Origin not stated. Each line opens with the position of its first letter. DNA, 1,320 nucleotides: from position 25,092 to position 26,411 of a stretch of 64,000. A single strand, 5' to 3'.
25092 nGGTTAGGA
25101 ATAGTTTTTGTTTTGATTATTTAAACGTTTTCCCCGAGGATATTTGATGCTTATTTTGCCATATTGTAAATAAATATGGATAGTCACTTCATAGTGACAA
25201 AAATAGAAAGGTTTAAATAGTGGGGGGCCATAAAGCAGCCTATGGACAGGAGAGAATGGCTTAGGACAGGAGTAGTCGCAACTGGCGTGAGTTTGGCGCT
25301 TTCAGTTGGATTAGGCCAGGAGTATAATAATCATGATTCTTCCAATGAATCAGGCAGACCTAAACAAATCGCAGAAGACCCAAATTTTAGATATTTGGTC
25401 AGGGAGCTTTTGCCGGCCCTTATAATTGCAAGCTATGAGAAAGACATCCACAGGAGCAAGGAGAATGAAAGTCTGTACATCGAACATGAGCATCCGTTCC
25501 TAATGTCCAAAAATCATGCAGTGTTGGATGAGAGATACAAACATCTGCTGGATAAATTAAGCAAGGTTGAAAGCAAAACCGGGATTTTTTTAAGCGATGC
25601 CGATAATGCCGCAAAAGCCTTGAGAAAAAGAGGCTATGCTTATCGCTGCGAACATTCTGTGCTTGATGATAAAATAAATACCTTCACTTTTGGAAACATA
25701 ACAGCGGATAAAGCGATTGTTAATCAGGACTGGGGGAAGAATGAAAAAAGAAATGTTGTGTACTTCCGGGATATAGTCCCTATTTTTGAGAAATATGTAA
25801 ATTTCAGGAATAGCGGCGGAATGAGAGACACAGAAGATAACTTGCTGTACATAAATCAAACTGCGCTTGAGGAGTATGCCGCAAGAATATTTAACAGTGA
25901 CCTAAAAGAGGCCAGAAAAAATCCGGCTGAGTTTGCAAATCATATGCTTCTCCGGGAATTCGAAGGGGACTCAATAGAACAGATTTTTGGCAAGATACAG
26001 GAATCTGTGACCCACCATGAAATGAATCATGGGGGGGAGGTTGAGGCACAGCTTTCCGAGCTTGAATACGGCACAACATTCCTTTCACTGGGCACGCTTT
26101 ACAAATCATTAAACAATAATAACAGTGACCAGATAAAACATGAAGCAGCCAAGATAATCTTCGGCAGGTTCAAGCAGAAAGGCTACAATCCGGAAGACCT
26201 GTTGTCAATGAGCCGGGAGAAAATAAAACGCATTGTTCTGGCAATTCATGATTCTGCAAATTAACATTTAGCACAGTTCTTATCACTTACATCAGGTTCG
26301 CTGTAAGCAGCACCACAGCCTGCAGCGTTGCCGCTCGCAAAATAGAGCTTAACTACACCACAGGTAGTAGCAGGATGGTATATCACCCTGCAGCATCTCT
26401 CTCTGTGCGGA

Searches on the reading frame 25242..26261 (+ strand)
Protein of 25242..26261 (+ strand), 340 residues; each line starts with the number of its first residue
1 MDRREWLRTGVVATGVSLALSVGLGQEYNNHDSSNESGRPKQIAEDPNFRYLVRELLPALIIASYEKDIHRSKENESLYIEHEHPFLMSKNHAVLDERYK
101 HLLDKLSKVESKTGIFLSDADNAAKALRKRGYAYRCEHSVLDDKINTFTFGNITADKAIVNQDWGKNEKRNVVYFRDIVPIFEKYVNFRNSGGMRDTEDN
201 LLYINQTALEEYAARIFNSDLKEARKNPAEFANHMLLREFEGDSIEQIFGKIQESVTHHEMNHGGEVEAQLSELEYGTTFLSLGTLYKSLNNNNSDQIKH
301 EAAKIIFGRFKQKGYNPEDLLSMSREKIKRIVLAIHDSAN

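Call 16: search_protein_families(library=pfam, proteins=[window:25242-26261:+], max_evalue=0.01)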
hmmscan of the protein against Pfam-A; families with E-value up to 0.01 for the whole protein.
window:25242-26261:+ (340 aa): 0 families

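Call 88: find_homologous_proteins(query=window:25242-26261:+, max_evalue=0.001)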
Query window:25242-26261:+ (340 aa): 1 proteins with E <= 0.001 among 4344 candidates.
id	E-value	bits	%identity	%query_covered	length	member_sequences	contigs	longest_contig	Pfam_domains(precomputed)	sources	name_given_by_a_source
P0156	3.4e-223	758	100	100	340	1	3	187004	-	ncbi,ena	-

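Call 96: search_protein_families(library=phrogs, proteins=[window:25242-26261:+], max_evalue=0.1)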
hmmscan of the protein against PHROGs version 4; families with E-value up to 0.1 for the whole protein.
window:25242-26261:+ (340 aa): 0 families

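Call 97: search_protein_families(library=padloc, proteins=[window:25242-26261:+], max_evalue=0.1)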
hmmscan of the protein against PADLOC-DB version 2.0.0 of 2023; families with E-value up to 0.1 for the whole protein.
window:25242-26261:+ (340 aa): 0 families
